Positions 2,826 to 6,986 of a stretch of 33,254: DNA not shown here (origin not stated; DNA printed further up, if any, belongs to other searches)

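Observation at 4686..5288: Complete histidine-phosphatase (PGAM-like) domain inserted inside the catalytic core of IleRS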

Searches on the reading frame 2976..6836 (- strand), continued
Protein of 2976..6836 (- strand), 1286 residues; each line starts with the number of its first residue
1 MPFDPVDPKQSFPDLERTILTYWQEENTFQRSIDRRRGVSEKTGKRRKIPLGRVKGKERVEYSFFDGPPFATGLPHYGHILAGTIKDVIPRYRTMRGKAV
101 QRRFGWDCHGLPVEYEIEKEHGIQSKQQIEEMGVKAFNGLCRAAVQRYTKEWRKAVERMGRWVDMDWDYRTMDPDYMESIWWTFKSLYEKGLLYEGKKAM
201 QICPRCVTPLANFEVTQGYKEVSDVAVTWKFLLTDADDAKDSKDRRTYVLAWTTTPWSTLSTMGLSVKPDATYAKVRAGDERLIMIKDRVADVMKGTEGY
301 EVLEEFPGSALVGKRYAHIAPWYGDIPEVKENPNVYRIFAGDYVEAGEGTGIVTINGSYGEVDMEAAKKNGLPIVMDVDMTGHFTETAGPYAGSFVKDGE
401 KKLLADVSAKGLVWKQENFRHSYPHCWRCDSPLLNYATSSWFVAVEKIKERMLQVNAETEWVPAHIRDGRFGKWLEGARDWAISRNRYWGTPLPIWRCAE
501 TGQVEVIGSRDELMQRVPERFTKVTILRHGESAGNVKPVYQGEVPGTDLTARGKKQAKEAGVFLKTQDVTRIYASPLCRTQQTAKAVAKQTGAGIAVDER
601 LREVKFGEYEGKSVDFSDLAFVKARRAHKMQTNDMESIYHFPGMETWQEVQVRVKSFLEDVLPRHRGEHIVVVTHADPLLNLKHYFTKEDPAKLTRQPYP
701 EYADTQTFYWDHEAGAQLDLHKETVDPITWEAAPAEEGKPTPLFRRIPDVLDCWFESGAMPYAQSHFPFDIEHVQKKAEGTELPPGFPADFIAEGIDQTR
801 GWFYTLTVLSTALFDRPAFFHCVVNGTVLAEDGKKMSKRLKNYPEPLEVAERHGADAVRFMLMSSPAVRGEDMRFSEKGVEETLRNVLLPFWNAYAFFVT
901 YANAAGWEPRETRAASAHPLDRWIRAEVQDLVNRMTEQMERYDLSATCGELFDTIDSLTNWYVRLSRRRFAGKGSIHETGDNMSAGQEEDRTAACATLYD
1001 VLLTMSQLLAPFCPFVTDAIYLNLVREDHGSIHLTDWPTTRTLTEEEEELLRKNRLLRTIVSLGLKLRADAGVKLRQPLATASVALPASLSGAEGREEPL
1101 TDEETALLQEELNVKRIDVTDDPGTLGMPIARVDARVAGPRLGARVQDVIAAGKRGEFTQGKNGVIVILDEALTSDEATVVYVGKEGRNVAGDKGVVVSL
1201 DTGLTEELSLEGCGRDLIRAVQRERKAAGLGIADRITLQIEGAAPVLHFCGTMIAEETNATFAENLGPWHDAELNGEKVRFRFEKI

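Call 49: find_encoding_contigs(protein=P0099, flank=6000, max_places=1)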
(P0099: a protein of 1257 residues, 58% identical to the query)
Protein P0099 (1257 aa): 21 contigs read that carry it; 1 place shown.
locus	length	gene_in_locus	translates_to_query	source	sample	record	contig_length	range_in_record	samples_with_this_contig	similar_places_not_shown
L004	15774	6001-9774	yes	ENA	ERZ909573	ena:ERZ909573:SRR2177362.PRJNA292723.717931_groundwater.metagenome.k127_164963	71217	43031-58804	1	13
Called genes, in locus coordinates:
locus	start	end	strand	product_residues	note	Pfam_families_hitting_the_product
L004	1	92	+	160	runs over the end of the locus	PF00293:NUDIX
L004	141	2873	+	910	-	PF13328:HD_4, PF01966:HD (weak), PF04607:RelA_SpoT, PF00892:EamA (faint)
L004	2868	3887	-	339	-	-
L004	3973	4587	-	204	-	-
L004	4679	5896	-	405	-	PF01546:Peptidase_M20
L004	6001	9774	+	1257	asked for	PF00133:tRNA-synt_1, PF09334:tRNA-synt_1g (weak), PF00300:His_Phos_1, PF00133:tRNA-synt_1, PF08264:Anticodon_1, PF19302:DUF5915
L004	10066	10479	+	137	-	PF04020:Phage_holin_4_2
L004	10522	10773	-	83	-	-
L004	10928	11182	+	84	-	-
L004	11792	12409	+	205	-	PF00395:SLH (faint)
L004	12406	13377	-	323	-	-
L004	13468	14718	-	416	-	PF07690:MFS_1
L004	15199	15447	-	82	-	-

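Call 64: predict_structure(alignment_id=A2)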
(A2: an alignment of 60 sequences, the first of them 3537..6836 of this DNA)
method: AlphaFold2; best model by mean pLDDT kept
length: 1100 residues; sequences in the alignment: 60
mean_pLDDT: 88.1   pTM: 0.85
mean pLDDT of the five models: 88.1, 86.8, 85.8, 85.5, 84.2
residues with pLDDT >= 90: 687; 70-90: 322; 50-70: 65; < 50: 26
segments of 3 or more residues with pLDDT < 50: 40-58, 241-243
pLDDT, mean of each block of 10 residues (from residue 1): 86 96 91 76 38 42 77 81 93 93 72 87 87 92 87 90 76 87 96 91 85 75 93 71 72 92 95 93 94 89 94 94 92 95 90 91 91 91 93 94 94 93 85 87 95 95 90 90 88 94 94 95 97 87 94 95 93 98 98 97 94 85 89 87 93 97 97 96 93 85 93 94 93 69 91 88 89 79 86 88 92 94 92 77 88 96 93 93 94 96 91 83 96 96 93 92 92 63 70 95 97 97 89 95 94 88 83 71 70 55
secondary structure, 60 per line:
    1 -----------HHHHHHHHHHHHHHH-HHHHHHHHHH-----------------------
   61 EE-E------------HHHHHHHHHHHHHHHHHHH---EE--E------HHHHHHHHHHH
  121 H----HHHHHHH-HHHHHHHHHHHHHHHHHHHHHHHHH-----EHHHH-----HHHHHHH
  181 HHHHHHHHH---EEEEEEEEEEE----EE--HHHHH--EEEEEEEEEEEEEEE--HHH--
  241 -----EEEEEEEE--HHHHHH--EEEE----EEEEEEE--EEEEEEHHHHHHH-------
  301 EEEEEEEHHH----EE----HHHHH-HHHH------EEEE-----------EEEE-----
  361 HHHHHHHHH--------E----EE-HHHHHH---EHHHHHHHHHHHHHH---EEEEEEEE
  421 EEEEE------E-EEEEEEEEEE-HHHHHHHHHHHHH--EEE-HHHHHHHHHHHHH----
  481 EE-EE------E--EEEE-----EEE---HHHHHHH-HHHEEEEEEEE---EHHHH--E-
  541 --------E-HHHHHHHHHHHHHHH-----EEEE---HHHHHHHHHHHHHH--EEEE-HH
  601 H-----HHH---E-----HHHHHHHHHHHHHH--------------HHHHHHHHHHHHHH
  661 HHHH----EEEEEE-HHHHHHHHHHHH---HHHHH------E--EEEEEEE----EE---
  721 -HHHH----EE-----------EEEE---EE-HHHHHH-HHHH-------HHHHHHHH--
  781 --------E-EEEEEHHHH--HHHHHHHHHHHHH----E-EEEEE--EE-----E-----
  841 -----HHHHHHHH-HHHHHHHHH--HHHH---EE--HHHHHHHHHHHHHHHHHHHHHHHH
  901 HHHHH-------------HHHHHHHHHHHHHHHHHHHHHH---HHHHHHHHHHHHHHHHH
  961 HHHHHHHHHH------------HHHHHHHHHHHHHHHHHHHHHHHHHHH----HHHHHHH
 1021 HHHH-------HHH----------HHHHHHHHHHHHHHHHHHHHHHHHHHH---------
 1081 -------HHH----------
elements in order (helices of 4 or more, strands of 3 or more residues): H12-26 H28-37 H77-95 H110-121 H126-132 H134-158 H165-168 H174-189 E193-203 H212-216 E219-233 E246-253 H256-261 E264-267 E272-278 E281-286 H287-293 E301-307 H321-325 H327-330 E337-340 E352-355 H361-369 H386-391 H396-409 E413-425 E434-443 H445-457 E460-462 H464-476 E495-498 E504-506 H510-516 E521-528 H533-536 H551-565 E571-574 H578-591 E594-597 H619-632 H647-664 E669-674 H676-687 H691-695 E705-711 H722-725 E743-746 H753-758 H760-763 H771-778 E791-795 H796-799 H802-814 E821-825 H846-853 H855-863 H866-869 H877-905 H919-940 H944-970 H983-1009 H1014-1024 H1045-1071

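Call 71: fold_search(model_id=the predicted structure, library=pdb)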
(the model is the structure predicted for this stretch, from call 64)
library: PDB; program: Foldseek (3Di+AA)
matches with E <= 10: 874; with E <= 0.001: 525
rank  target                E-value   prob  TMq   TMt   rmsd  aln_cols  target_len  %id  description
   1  8c9d                  2.8e-71  1.00  0.69  0.73   5.5      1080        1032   31  Priestia megaterium W130Q mutant of type 2 isoleucyl-tRNA synthetase complexed with an isoleucyl-adenylate analogue (released 2023-08-16)
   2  7d5c                  3.1e-71  1.00  0.68  0.81   4.8      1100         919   32  IleRS in complex with a tRNA site inhibitor (released 2021-02-24)
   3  8c8v                  3.9e-71  1.00  0.69  0.73   5.5      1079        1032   31  Priestia megaterium mupirocin-resistant isoleucyl-tRNA synthetase 2 with a fully-resolved C-terminal tRNA-binding domain (released 2023-08-16)
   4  8z1p_A                1.2e-70  1.00  0.69  0.72   5.1      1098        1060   32  Crystal structure of Saccharomyces cerevisiae isoleucyl-tRNA synthetase in complex with a mimic tRNA(Met) and isoleuci (released 2024-12-18)
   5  8c8w                  1.5e-70  1.00  0.69  0.73   5.5      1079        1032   31  Priestia megaterium mupirocin hyper-resistant HIGH motif mutant of type 2 isoleucyl-tRNA synthetase complexed with an is (released 2023-08-16)
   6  8wnd_A                1.7e-70  1.00  0.70  0.72   4.6      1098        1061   31  Crystal structure of Saccharomyces cerevisiae isoleucyl-tRNA synthetase in complex with tRNA(Ile) and isoleucine (released 2024-10-09)
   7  9wqt                  3.1e-70  1.00  0.68  0.81   4.8      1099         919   31  Crystal structure of Saccharomyces cerevisiae isoleucyl-tRNA synthetase in complex with reveromycin A and isoleucine (released 2026-04-08)
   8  9wqs                  1.4e-68  1.00  0.68  0.81   5.0      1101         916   32  Crystal structure of Saccharomyces cerevisiae isoleucyl-tRNA synthetase in complex with reveromycin A and isoleucine (released 2026-04-08)
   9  6ldk                  6.2e-68  1.00  0.66  0.88   4.2      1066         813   32  Isoleucyl-tRNA synthetase from Candida albicans complexed with a isoleucyl-adenylate (released 2020-11-04)
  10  8c8u                  3.9e-67  1.00  0.65  0.69   6.6      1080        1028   31  Priestia megaterium mupirocin-resistant isoleucyl-tRNA synthetase 2 complexed with mupirocin (released 2023-08-23)
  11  1ile                  5.0e-66  1.00  0.69  0.91   5.4      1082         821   33  ISOLEUCYL-TRNA SYNTHETASE (released 1999-04-13)
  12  8wnd_B                9.2e-65  1.00  0.68  0.80   4.9      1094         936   32  Crystal structure of Saccharomyces cerevisiae isoleucyl-tRNA synthetase in complex with tRNA(Ile) and isoleucine (released 2024-10-09)
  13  8c9f                  1.7e-51  1.00  0.64  0.76   7.5      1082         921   20  Priestia megaterium inactive HIGH motif mutant of type1 isoleucyl-tRNA synthetase complexed with an isoleucyl-adenylate  (released 2023-08-16)
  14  8c9e                  2.1e-51  1.00  0.65  0.77   6.3      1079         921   20  Priestia megaterium mupirocin-sensitive isoleucyl-tRNA synthetase 1 complexed with an isoleucyl-adenylate analogue (released 2023-08-16)
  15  1qu2_A                1.0e-44  1.00  0.60  0.70   8.9      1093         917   20  INSIGHTS INTO EDITING FROM AN ILE-TRNA SYNTHETASE STRUCTURE WITH TRNA(ILE) AND MUPIROCIN (released 1999-08-31)
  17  1qu3_A                3.0e-43  1.00  0.59  0.72   8.6      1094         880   20  INSIGHTS INTO EDITING FROM AN ILE-TRNA SYNTHETASE STRUCTURE WITH TRNA(ILE) AND MUPIROCIN (released 1999-08-31)
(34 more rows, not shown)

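Call 80: search_protein_families(library=padloc, proteins=[window:2976-6836:-], max_evalue=0.001)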
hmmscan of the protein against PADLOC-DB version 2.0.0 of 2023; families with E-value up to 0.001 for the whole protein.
window:2976-6836:- (1286 aa): 0 families
